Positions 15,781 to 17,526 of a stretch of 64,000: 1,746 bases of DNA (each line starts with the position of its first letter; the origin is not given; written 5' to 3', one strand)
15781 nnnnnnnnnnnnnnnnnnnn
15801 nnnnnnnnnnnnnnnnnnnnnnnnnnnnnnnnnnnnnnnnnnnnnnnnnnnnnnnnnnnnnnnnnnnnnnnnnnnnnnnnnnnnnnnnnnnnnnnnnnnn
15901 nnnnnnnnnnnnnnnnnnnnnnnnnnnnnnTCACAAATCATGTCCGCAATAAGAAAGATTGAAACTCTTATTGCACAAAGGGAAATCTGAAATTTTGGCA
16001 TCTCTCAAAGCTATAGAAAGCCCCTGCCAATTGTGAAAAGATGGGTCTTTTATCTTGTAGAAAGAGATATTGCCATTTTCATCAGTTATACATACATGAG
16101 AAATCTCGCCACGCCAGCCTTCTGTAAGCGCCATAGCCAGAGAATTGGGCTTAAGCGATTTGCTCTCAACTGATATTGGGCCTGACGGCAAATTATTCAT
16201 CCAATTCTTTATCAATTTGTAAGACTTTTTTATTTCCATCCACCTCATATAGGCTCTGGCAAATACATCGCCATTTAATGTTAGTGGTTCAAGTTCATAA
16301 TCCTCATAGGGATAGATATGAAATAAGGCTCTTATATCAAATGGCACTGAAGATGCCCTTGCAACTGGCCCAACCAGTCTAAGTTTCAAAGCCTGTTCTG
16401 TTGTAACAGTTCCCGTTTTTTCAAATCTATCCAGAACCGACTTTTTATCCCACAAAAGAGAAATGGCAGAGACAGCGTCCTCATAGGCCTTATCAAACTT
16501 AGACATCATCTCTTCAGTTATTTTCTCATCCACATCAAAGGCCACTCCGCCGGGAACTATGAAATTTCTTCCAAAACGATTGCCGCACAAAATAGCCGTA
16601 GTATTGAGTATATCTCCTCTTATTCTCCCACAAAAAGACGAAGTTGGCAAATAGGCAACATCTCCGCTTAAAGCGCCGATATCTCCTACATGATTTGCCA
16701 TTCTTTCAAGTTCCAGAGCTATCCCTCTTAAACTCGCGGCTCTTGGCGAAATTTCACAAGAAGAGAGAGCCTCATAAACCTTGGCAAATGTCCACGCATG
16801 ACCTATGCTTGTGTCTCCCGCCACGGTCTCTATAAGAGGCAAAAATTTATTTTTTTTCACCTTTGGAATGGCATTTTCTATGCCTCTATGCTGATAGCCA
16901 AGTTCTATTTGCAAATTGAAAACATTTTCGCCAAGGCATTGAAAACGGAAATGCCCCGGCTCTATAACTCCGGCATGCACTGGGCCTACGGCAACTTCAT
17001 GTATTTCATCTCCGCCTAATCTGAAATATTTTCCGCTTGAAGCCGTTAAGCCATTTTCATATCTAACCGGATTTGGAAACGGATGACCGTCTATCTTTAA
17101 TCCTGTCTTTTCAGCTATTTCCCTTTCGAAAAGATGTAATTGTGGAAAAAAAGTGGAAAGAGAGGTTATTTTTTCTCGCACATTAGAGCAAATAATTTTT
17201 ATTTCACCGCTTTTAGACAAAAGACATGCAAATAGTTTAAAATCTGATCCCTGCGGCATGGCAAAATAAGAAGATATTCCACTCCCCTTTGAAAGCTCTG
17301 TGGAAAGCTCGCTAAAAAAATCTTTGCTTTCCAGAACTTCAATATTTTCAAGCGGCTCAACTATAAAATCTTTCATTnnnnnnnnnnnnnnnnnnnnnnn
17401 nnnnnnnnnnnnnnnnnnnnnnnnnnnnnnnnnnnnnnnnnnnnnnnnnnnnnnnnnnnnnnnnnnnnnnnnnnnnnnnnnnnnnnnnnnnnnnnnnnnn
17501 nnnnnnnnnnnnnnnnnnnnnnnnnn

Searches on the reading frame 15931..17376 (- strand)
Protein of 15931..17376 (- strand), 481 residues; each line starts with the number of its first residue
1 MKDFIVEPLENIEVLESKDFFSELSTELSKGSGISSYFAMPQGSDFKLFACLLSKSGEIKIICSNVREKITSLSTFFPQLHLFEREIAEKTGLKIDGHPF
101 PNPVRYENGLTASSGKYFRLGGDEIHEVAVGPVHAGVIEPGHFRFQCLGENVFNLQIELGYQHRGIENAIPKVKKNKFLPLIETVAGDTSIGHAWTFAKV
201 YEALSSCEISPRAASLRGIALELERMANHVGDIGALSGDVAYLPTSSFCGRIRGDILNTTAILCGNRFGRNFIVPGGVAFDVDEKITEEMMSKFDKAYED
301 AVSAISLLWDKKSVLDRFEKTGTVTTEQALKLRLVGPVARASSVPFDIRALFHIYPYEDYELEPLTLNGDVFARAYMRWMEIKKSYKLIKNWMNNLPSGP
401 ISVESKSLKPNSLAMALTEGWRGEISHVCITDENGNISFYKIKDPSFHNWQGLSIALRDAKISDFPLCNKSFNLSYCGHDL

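Call 4: search_protein_families(library=pfam, proteins=[window:15931-17376:-])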
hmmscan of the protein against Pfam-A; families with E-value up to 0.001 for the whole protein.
window:15931-17376:- (481 aa): 2 families
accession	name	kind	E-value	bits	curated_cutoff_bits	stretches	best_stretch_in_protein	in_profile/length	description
PF00346.24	Complex1_49kDa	-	3.2e-36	125.3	24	1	247-474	9-264/271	Respiratory-chain NADH dehydrogenase, 49 Kd subunit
PF00329.25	Complex1_30kDa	-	0.00016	22.7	22.5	1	43-101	37-100/124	Respiratory-chain NADH dehydrogenase, 30 Kd subunit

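Call 9: search_protein_families(library=ncbifam, proteins=[window:15931-17376:-])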
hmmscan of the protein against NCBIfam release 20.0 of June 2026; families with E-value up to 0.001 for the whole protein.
window:15931-17376:- (481 aa): 7 families
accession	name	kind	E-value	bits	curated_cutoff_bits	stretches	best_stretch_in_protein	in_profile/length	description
NF004739.1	PRK06075.1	equivalog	3.7e-50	170.8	360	1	127-412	2-289/384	NADH-quinone oxidoreductase subunit D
TIGR01962.1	NuoD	equivalog_domain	1.1e-39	136.5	459.35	1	130-410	7-288/386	NADH dehydrogenase (quinone) subunit D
NF009808.0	PRK13292.1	equivalog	1.4e-36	125.7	1156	1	114-400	396-683/791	NADH-quinone oxidoreductase subunit B/C/D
NF008974.0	PRK12322.1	equivalog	2e-36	125.8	522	1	128-465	9-350/366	NADH-quinone oxidoreductase subunit D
NF040602.1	F420_dehyd_FpoD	exception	1.6e-35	122.8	600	1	128-465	10-356/372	F420H2 dehydrogenase subunit FpoD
NF005649.0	PRK07415.1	equivalog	9.8e-30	103.9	583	1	130-405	15-293/394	NAD(P)H-quinone oxidoreductase subunit H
NF008728.0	PRK11742.1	equivalog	1.4e-29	102.9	840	1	129-410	218-500/598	NADH-quinone oxidoreductase subunit C/D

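Call 10: find_related_loci(query=window:15931-17376:-, collection=genome_contigs, flank=10000)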
Query window:15931-17376:- (481 aa) in genome_contigs; peptide patterns used: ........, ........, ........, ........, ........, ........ (x = any residue, [..] = any of these).
599 stretches matched a pattern (row limit reached: there are more); 536 encode a relative of the query (tblastn E <= 1e-3); the best 80 are kept; 80 distinct loci.
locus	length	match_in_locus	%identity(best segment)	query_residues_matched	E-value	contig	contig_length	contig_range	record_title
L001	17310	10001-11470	48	8-481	4e-150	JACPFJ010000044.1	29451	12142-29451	MAG: Deltaproteobacteria bacterium isolate NC_groundwater_358_Ag_B-0.1um_60_13 GD18-4_B1_scaffold_1990823, whole genome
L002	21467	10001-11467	46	9-481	1e-146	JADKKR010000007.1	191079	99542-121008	MAG: Geobacteraceae bacterium isolate Viby_18-Q3-R106-67_BAT3C.94 tig00000403-276510-2185030, whole genome shotgun seque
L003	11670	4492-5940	48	8-481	2e-146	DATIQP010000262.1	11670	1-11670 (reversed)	MAG TPA_asm: Polyangiaceae bacterium isolate SMAG_U15880 k141_332989, whole genome shotgun sequence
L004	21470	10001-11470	47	8-481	4e-145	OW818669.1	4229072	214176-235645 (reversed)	metagenome genome assembly, chromosome: 1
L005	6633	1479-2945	47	10-481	3e-144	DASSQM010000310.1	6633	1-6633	MAG TPA_asm: Anaeromyxobacter sp. isolate SMAG_U462 k141_923827, whole genome shotgun sequence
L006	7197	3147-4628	45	9-481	2e-140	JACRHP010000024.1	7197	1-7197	MAG: Candidatus Omnitrophota bacterium isolate NC_groundwater_1780_Pr3_B-0.1um_53_71 SR-2_scaffold_141_784272, whole gen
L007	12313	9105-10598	45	11-481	7e-140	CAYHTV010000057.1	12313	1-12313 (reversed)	MAG TPA_asm: uncultured Planctomycetales bacterium isolate ERP119705_co15_632 genome assembly, contig: NODE_5943_length_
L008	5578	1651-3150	45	9-481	1e-138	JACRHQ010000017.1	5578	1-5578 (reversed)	MAG: Candidatus Omnitrophota bacterium isolate NC_groundwater_1781_Pr3_B-0.1um_55_10 SR-2_scaffold_141_260730, whole gen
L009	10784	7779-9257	45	9-481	7e-138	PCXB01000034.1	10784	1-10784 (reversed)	MAG: Deltaproteobacteria bacterium CG11_big_fil_rev_8_21_14_0_20_45_16 CG11_8_21_14_0.20_scaffold_7637_c, whole genome s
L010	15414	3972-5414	44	10-481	7e-138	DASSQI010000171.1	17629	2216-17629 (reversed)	MAG TPA_asm: Anaeromyxobacteraceae bacterium isolate SMAG_U458 k141_960990, whole genome shotgun sequence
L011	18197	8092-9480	47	23-481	1e-136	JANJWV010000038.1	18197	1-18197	MAG: Desulfomicrobium sp. isolate RS262_metabat.bin.25 RS262_k141_14371, whole genome shotgun sequence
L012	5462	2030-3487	46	19-481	1e-137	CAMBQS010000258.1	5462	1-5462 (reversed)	MAG: Desulfocicer vacuolatum DSM 3385 isolate MiH-14oct19-180 genome assembly, contig: MiH-14oct19-C34312, whole genome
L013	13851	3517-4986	46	9-481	1e-136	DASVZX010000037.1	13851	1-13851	MAG TPA_asm: Anaeromyxobacter sp. isolate SMAG_U2639 k141_495356, whole genome shotgun sequence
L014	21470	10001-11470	45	9-481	2e-135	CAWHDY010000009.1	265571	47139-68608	MAG: uncultured delta proteobacterium isolate MFD00905.bin.2.211 genome assembly, contig: contig_2533, whole genome shot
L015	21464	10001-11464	44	9-481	5e-135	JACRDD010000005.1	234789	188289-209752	MAG: Desulfobacterales bacterium isolate NC_groundwater_1663_Pr3_B-0.1um_60_182 SR-2_scaffold_141_364784, whole genome s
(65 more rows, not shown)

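Call 13: find_encoding_contigs(protein=window:15931-17376:-, flank=10000, max_places=6)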
Protein window:15931-17376:- (481 aa): 2 contigs read that carry it; 2 places shown.
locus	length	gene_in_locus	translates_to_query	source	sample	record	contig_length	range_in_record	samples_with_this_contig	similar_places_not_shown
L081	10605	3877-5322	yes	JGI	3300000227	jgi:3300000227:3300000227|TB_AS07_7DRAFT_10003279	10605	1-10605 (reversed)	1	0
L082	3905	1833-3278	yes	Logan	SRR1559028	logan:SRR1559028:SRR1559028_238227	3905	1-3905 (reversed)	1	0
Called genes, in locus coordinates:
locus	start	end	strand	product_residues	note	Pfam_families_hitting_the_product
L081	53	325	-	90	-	-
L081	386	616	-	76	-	-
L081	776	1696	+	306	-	PF00146:NADHdh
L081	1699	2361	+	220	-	-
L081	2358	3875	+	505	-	PF00361:Proton_antipo_M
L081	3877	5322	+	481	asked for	PF00346:Complex1_49kDa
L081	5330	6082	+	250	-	PF01058:Oxidored_q6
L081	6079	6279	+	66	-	-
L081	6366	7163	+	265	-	PF02625:XdhC_CoxI, PF13478:XdhC_C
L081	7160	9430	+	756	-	PF01315:Ald_Xan_dh_C, PF02738:MoCoBD_1, PF20256:MoCoBD_2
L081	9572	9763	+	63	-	-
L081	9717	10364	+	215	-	-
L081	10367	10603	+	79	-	?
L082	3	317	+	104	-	?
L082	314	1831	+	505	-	PF00361:Proton_antipo_M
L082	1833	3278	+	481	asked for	PF00346:Complex1_49kDa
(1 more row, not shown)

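Call 14: find_homologous_proteins(query=window:15931-17376:-, max_evalue=1e-30)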
Query window:15931-17376:- (481 aa): 8000 proteins with E <= 1e-30 among 8000 candidates; the best 120 are listed.
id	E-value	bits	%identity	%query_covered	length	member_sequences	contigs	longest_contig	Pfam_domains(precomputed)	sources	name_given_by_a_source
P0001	0.0e+0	1105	100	100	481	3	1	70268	PF00346.25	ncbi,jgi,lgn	-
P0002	3.3e-235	799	71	100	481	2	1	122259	PF00329.26,PF00346.25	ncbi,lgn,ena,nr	ncbi:MAG: hydrogenase [Elusimicrobia bacterium]|nr:hydrogenase [Elusimicrobiota bacterium]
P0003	7.9e-230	782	68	100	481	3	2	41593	PF00346.25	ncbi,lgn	ncbi:MAG: NADH-quinone oxidoreductase subunit C [Elusimicrobiota bacterium]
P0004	4.9e-188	644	59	100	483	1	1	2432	PF00346.25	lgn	-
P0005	5.0e-187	640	59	100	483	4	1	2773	PF00346.25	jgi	-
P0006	5.3e-176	604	55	100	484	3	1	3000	PF00346.25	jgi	jgi:Ni,Fe-hydrogenase III large subunit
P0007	3.8e-165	568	53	99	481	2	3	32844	PF00329.26,PF00346.25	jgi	-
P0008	1.3e-164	567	53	99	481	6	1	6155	PF00329.26,PF00346.25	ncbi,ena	-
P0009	9.7e-164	564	54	97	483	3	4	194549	PF00346.25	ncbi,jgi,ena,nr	ncbi:MAG: hydrogenase [Elusimicrobia bacterium GWC2_64_44]|nr:MAG: hydrogenase [Elusimicrobia bacter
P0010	3.4e-163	562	53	98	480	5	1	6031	PF00329.26,PF00346.25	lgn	-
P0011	1.7e-162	560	52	97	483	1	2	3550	PF00346.25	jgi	jgi:Ni,Fe-hydrogenase III large subunit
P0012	2.4e-162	559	52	97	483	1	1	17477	PF00329.26,PF00346.25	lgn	-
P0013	6.7e-162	558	52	99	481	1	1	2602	PF00329.26,PF00346.25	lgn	-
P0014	1.8e-161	556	52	97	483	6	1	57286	PF00329.26,PF00346.25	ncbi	-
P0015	3.0e-161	555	52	97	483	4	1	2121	PF00329.26,PF00346.25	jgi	jgi:Ni,Fe-hydrogenase III large subunit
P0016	5.2e-161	555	53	97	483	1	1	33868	PF00346.25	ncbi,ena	-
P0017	8.4e-161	554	52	97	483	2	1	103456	PF00346.25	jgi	jgi:Ni,Fe-hydrogenase III large subunit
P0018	9.2e-161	554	52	96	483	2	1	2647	PF00346.25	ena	-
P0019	1.1e-160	554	53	97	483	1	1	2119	PF00329.26,PF00346.25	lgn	-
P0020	1.2e-160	554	52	96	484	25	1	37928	PF00346.25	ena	-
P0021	2.1e-160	553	52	96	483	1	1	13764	PF00346.25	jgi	-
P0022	2.7e-160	552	53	98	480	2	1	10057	PF00346.25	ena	-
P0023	3.1e-160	552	53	96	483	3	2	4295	PF00329.26,PF00346.25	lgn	-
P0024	3.4e-160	552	52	97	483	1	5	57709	PF00329.26,PF00346.25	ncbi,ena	-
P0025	3.5e-160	552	52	97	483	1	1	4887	PF00346.25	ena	-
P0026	5.2e-160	551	55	90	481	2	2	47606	PF00346.25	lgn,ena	-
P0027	5.6e-160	551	53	97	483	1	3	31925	PF00346.25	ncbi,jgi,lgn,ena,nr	ncbi:MAG TPA: hydrogenase [Elusimicrobia bacterium]|nr:MAG: hydrogenase [Elusimicrobia bacterium GWF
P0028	6.0e-160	551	52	97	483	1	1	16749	PF00346.25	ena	-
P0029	9.6e-160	551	51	98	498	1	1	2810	PF00346.25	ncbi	-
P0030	9.9e-160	550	51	97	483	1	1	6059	PF00329.26,PF00346.25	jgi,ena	-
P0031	1.2e-159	550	52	97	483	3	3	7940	PF00346.25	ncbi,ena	-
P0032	1.3e-159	550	54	98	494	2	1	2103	PF00346.25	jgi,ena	-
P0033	1.6e-159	550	53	98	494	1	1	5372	PF00346.25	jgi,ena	-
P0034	1.7e-159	550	52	99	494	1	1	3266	PF00346.25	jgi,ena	-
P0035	1.8e-159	550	52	99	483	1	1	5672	PF00346.25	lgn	-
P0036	9.1e-159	547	53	98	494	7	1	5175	PF00329.26,PF00346.25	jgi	-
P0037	2.3e-158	546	53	98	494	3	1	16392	PF00346.25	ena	-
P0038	3.5e-158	545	52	97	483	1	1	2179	PF00346.25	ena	-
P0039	4.8e-158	545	52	97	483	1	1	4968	PF00329.26,PF00346.25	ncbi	-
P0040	5.8e-158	545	52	99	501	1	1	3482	PF00329.26,PF00346.25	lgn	-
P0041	7.1e-158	544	51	98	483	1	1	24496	PF00346.25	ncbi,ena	-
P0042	1.4e-157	543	52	95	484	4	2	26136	PF00346.25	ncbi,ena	-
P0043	4.8e-157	542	52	100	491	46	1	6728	PF00329.26,PF00346.25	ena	-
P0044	5.5e-157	541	52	96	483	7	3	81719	PF00346.25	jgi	jgi:Ni,Fe-hydrogenase III large subunit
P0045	9.8e-157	541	51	98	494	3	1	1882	PF00346.25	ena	-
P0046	1.0e-156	541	51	96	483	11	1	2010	PF00346.25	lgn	-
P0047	1.0e-156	540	52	99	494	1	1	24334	PF00346.25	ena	-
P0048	1.1e-156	540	51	98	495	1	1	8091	PF00346.25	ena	-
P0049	1.8e-156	540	51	98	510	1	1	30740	PF00346.25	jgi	jgi:Ni,Fe-hydrogenase III large subunit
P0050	1.9e-156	540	52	98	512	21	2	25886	PF00346.25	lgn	-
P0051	1.9e-156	540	51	98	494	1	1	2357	PF00346.25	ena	-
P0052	2.3e-156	539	53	98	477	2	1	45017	PF00374.25,PF00329.26,PF00346.25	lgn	-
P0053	2.4e-156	539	51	98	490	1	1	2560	PF00346.25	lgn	-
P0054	2.6e-156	539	52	99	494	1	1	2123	PF00346.25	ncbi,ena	ncbi:MAG: hydrogenase [Elusimicrobiota bacterium]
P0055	3.8e-156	539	50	98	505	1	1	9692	PF00329.26,PF00346.25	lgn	-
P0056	5.6e-156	538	52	99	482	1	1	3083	PF00329.26,PF00346.25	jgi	jgi:Ni,Fe-hydrogenase III large subunit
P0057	9.9e-156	537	52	98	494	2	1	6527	PF00346.25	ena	-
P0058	1.1e-155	537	51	98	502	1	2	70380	PF00329.26,PF00346.25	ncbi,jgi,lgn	-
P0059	1.4e-155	537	51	98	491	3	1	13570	PF00329.26,PF00346.25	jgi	-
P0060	1.7e-155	536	51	97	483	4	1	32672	PF00346.25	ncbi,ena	-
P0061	3.0e-155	536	52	96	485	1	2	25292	PF00329.26,PF00346.25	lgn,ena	-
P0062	3.1e-155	536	51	98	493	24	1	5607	PF00329.26,PF00346.25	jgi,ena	-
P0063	3.7e-155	535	51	98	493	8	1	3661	PF00329.26,PF00346.25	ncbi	-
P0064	3.7e-155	535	52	96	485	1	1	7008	PF00329.26,PF00346.25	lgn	-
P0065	4.6e-155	535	52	96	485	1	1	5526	PF00329.26,PF00346.25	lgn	-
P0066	6.8e-155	535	51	99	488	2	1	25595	PF00346.25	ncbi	-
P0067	7.3e-155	534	52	99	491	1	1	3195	PF00329.26,PF00346.25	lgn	-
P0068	7.8e-155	534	52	97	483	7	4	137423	PF00346.25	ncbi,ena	-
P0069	8.5e-155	534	52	96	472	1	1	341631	PF00346.25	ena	-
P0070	9.4e-155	534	52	96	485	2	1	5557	PF00329.26,PF00346.25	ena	-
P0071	1.1e-154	534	51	98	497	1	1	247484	PF00329.26,PF00346.25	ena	-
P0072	1.7e-154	533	51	98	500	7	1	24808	PF00329.26,PF00346.25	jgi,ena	-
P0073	2.4e-154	533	50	98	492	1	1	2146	PF00329.26,PF00346.25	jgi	jgi:Ni,Fe-hydrogenase III large subunit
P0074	2.9e-154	532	51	98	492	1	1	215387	PF00329.26,PF00346.25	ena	-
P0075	3.1e-154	532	51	99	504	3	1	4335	PF00329.26,PF00346.25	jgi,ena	-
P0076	3.7e-154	532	51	98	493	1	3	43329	PF00374.25,PF00329.26,PF00346.25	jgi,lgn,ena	-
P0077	3.9e-154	532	52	96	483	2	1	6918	PF00329.26,PF00346.25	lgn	-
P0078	4.6e-154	532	50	98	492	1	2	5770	PF00329.26,PF00346.25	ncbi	-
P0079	5.4e-154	532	51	98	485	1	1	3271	PF00329.26,PF00346.25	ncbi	-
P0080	5.6e-154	531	51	99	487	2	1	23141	PF00329.26,PF00346.25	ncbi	-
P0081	5.9e-154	531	51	98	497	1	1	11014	PF00329.26,PF00346.25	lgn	-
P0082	6.1e-154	531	51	98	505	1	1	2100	PF00346.25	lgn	-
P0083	6.1e-154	531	50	99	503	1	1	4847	PF00329.26,PF00346.25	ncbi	-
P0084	9.0e-154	531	50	98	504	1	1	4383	PF00329.26,PF00346.25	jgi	jgi:Ni,Fe-hydrogenase III large subunit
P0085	1.1e-153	531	50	98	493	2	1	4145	PF00329.26,PF00346.25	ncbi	-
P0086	1.2e-153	530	51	99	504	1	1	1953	PF00329.26,PF00346.25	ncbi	-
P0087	1.3e-153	530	52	96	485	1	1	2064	PF00329.26,PF00346.25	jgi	-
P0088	1.7e-153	530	50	98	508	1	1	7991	PF00329.26,PF00346.25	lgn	-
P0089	2.1e-153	530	51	99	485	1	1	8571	PF00346.25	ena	-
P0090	2.5e-153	529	51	98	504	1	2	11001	PF00346.25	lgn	-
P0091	3.0e-153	529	50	98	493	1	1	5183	PF00329.26,PF00346.25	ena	-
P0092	3.1e-153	529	51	96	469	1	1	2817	PF00329.26,PF00346.25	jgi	jgi:Ni,Fe-hydrogenase III large subunit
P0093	3.2e-153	529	54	89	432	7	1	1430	PF00329.26,PF00346.25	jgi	-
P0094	3.3e-153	529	50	99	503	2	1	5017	PF00329.26,PF00346.25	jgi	-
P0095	3.4e-153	529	50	97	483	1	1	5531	PF00346.25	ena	-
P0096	3.6e-153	529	49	98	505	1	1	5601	PF00329.26,PF00346.25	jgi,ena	-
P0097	3.8e-153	529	50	96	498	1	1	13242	PF00329.26,PF00346.25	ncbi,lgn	-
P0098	3.8e-153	529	51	98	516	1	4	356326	PF00329.26,PF00346.25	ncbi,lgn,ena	-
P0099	4.2e-153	529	55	88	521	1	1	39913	PF00346.25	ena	-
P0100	4.4e-153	529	51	98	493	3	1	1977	PF00329.26,PF00346.25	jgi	-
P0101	4.6e-153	528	52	99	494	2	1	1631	PF00346.25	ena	-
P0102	4.7e-153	528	51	96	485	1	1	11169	PF00346.25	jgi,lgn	jgi:Ni,Fe-hydrogenase III large subunit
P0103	5.0e-153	528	51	99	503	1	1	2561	PF00329.26,PF00346.25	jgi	-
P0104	6.1e-153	528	50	98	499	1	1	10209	PF00329.26,PF00346.25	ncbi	-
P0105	6.2e-153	528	50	98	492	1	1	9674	PF00329.26,PF00346.25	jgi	jgi:Ni,Fe-hydrogenase III large subunit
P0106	6.4e-153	528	50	98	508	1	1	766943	PF00329.26,PF00346.25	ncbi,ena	-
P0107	7.9e-153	528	53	99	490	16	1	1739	PF00346.25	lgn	-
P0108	8.2e-153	528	51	98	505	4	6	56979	PF00346.25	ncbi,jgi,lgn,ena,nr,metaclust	ncbi:MAG: hydrogenase [Elusimicrobia bacterium GWA2_56_46]|nr:MAG: hydrogenase [Elusimicrobia bacter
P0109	8.2e-153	528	50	98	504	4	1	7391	PF00346.25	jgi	jgi:Ni,Fe-hydrogenase III large subunit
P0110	8.9e-153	528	51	98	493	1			PF00329.26,PF00346.25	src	-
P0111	1.3e-152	527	50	97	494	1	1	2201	PF00329.26,PF00346.25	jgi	jgi:Ni,Fe-hydrogenase III large subunit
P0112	1.3e-152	527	49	99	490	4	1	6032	PF00329.26,PF00346.25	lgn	-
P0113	1.4e-152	527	52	98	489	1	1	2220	PF00329.26,PF00346.25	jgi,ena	-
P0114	1.4e-152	527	51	97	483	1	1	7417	PF00346.25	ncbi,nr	ncbi:MAG: NADH-quinone oxidoreductase subunit C [Elusimicrobia bacterium]|nr:NADH-quinone oxidoreduc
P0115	1.5e-152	527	52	99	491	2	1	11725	PF00346.25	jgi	jgi:Ni,Fe-hydrogenase III large subunit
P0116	1.5e-152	527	52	99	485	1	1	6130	PF00346.25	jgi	jgi:Ni,Fe-hydrogenase III large subunit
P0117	1.6e-152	527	49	99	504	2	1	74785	PF00346.25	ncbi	-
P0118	1.6e-152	527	51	99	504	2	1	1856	PF00329.26,PF00346.25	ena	-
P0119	1.7e-152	527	49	98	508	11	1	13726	PF00346.25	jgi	jgi:Ni,Fe-hydrogenase III large subunit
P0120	1.7e-152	527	50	99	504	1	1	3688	PF00329.26,PF00346.25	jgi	jgi:Ni,Fe-hydrogenase III large subunit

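Call 15: find_encoding_contigs(protein=P0002, flank=10000, max_places=2)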
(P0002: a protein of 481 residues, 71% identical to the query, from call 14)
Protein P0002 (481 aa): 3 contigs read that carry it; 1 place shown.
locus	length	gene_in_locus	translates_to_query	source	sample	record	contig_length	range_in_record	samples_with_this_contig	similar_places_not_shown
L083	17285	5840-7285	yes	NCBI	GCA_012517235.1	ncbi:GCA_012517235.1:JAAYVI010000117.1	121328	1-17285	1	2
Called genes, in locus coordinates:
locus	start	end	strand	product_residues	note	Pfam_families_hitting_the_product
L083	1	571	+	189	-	?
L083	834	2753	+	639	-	PF00361:Proton_antipo_M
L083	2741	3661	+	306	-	PF00146:NADHdh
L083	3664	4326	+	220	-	-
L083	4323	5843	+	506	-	PF00361:Proton_antipo_M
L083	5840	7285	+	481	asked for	PF00329:Complex1_30kDa (weak), PF00346:Complex1_49kDa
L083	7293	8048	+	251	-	PF01058:Oxidored_q6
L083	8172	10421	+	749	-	PF03783:CsgG (weak), PF17680:FlgO, PF13036:LpoB (weak), PF14903:WG_beta_rep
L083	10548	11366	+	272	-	PF01145:Band_7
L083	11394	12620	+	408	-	PF03600:CitMHS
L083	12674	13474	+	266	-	PF02625:XdhC_CoxI, PF13478:XdhC_C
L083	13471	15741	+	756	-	PF01315:Ald_Xan_dh_C, PF02738:MoCoBD_1, PF20256:MoCoBD_2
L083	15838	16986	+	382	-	PF17680:FlgO, PF03783:CsgG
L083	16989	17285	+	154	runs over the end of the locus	PF00111:Fer2 (weak), PF01799:Fer2_2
